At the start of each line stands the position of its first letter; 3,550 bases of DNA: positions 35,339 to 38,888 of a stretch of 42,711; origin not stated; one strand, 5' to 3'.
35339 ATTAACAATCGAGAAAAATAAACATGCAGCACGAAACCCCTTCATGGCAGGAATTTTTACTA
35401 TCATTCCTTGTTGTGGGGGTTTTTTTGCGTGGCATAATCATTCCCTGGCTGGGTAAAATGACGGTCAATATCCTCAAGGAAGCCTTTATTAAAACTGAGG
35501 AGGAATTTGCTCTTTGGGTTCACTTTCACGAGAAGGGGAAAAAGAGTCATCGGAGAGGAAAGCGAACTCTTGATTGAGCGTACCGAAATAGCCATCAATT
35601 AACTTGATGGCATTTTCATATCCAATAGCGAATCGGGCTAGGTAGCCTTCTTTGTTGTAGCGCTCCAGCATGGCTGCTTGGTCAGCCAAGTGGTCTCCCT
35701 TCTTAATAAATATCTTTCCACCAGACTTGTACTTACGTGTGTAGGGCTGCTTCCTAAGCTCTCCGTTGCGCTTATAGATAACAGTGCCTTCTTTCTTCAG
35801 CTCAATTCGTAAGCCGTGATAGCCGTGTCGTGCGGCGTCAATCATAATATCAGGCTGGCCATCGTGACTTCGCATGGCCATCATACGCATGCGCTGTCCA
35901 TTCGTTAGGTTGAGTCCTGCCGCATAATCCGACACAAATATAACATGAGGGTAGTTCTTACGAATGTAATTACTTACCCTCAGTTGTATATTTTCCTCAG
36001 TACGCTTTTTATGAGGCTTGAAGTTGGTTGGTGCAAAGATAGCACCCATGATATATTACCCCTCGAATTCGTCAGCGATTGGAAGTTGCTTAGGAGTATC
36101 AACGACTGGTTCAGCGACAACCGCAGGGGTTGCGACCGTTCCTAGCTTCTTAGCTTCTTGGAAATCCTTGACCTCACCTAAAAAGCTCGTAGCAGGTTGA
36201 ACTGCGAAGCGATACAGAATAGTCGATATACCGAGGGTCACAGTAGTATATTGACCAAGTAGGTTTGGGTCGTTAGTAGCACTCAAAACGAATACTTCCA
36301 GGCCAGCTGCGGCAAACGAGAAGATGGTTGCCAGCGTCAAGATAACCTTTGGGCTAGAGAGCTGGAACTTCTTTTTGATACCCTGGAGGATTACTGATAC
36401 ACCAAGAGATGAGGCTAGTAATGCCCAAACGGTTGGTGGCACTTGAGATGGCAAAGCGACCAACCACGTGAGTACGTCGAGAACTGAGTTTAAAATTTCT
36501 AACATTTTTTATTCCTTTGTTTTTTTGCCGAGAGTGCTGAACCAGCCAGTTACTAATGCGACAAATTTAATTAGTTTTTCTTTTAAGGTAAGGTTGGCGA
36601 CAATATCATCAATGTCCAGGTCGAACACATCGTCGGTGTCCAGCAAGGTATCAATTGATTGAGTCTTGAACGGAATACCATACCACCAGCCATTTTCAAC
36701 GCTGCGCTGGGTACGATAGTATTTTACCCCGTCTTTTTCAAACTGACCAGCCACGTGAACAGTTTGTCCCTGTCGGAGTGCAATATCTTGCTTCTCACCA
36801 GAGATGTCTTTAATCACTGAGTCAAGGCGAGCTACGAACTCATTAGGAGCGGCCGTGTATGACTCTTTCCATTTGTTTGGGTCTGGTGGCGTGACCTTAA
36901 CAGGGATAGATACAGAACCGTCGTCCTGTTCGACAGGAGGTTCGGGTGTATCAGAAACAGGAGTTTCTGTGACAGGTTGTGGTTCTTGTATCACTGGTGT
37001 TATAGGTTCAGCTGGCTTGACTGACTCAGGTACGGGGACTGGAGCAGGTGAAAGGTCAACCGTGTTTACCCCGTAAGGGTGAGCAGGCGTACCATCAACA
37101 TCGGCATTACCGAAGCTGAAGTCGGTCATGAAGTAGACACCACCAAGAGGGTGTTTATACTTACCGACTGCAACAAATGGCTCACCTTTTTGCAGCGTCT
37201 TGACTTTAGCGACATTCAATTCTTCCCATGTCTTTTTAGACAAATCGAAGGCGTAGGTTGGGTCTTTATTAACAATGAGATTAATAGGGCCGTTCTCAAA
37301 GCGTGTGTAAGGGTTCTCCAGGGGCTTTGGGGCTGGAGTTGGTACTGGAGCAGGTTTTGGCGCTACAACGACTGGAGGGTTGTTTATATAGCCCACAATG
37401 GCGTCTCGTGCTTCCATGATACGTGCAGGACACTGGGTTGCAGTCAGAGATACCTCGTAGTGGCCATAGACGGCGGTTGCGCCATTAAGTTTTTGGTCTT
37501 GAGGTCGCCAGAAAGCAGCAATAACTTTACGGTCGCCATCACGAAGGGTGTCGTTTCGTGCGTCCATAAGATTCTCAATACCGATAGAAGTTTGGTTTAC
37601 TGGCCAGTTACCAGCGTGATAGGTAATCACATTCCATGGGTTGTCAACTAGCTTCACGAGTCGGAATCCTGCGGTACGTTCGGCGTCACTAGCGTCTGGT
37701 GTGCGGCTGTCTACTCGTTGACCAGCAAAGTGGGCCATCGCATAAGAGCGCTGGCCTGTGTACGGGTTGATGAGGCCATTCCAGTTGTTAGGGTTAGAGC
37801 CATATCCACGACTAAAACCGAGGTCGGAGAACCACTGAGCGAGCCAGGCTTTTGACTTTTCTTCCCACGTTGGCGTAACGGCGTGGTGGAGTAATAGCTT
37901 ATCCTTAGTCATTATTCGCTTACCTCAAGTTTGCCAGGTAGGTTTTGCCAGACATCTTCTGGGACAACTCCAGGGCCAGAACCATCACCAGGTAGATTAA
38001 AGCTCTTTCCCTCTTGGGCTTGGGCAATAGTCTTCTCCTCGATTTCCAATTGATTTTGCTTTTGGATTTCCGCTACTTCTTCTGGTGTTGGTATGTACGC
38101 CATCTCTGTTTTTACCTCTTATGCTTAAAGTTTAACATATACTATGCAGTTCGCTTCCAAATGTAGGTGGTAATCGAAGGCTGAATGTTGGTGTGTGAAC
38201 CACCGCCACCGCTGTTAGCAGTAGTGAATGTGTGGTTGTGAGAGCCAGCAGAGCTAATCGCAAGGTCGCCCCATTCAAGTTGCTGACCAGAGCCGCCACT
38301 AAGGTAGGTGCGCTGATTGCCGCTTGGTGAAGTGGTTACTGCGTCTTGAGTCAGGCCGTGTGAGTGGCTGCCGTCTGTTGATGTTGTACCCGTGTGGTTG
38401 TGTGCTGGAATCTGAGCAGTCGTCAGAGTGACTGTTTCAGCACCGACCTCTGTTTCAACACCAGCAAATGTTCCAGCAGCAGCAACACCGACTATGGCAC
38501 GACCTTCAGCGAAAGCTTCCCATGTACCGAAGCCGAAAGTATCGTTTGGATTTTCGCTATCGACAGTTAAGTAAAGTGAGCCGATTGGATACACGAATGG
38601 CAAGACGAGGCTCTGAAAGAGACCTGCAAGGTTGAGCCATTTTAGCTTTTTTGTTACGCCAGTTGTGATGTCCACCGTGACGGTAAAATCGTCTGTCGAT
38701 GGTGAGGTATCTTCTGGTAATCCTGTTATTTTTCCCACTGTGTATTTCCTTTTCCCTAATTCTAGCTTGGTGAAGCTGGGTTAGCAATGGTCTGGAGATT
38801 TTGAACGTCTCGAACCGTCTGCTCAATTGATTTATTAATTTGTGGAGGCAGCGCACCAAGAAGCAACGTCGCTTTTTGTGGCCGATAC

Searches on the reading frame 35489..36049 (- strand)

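Call 38: search_protein_families(library=pfam, proteins=[window:35489-36049:-], max_evalue=0.01)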
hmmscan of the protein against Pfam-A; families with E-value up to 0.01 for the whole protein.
window:35489-36049:- (186 aa): 0 families

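Call 39: search_protein_families(library=phrogs, proteins=[window:35489-36049:-], max_evalue=0.00001)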
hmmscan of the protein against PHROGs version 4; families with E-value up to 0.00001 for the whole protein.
window:35489-36049:- (186 aa): 3 families
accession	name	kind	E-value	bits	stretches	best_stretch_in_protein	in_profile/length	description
phrog_824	-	unknown function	1.1e-15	59.3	1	5-160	54-180/265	-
phrog_5702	-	DNA, RNA and nucleotide metabolism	1.1e-09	39.1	0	63-87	5-28/70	Holliday junction resolvase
phrog_2363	-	unknown function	7.1e-07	30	0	19-87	62-131/192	-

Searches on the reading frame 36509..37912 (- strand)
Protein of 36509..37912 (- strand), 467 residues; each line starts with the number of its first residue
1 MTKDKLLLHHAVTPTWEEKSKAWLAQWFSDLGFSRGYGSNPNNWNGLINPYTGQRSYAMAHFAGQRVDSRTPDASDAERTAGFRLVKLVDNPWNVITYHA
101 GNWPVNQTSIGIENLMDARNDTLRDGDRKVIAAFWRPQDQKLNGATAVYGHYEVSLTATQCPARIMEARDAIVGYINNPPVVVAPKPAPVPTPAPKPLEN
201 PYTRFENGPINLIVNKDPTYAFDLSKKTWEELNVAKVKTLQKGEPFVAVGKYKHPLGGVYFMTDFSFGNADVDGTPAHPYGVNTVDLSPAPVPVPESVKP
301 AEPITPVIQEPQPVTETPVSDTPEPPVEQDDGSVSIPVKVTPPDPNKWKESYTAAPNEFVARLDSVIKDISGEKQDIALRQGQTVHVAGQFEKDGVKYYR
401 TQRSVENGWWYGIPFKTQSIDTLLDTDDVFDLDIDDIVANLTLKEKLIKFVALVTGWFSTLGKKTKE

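Call 38: search_protein_families(library=pfam, proteins=[window:36509-37912:-], max_evalue=0.01)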
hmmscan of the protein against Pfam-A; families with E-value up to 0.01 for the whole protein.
window:36509-37912:- (467 aa): 1 family
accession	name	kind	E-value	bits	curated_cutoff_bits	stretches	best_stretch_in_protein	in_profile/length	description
PF01510.30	Amidase_2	-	0.0003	21.6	26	1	85-163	55-130/131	N-acetylmuramoyl-L-alanine amidase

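Call 39: search_protein_families(library=phrogs, proteins=[window:36509-37912:-], max_evalue=0.00001)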
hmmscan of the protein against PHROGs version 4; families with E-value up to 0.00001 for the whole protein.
window:36509-37912:- (467 aa): 0 families

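Call 88: search_dna_similar(query=window:36509-37912:-, collection=phages, mode=protein, max_rows=12)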
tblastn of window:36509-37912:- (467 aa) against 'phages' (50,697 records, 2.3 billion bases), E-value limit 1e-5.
No match.

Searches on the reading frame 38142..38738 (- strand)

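Call 38: search_protein_families(library=pfam, proteins=[window:38142-38738:-], max_evalue=0.01)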
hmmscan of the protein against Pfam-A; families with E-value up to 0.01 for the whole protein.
window:38142-38738:- (198 aa): 1 family
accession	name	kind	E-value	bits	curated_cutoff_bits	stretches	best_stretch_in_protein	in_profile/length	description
PF21939.1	Gp10_C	-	1.5e-27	97.6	27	1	47-197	3-139/139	Baseplate structural protein Gp10, C-terminal domain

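Call 39: search_protein_families(library=phrogs, proteins=[window:38142-38738:-], max_evalue=0.00001)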
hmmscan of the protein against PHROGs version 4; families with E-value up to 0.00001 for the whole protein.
window:38142-38738:- (198 aa): 9 families
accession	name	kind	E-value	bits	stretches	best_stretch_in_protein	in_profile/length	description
phrog_5717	-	tail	4.2e-25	89.2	1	42-198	995-1150/1150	tail protein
phrog_24267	-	unknown function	1.2e-22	81.9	2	45-141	139-238/266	-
phrog_6465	-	tail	1e-19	72.2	1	47-198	116-281/281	tail protein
phrog_20878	-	tail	3e-17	64.1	1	25-198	206-365/365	tail fiber protein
phrog_8763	-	tail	6e-16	58.8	1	78-192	619-743/1024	tail protein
phrog_2097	-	tail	5.1e-10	39.7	1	49-190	385-552/644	tail fiber protein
phrog_958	-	tail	1.2e-08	34.8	1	45-88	453-497/606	baseplate wedge subunit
phrog_4277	-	tail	1.7e-06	27.6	1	46-183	586-741/780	tail fiber protein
phrog_8469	-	tail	6.5e-06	26.7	0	86-194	166-298/303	tail fiber protein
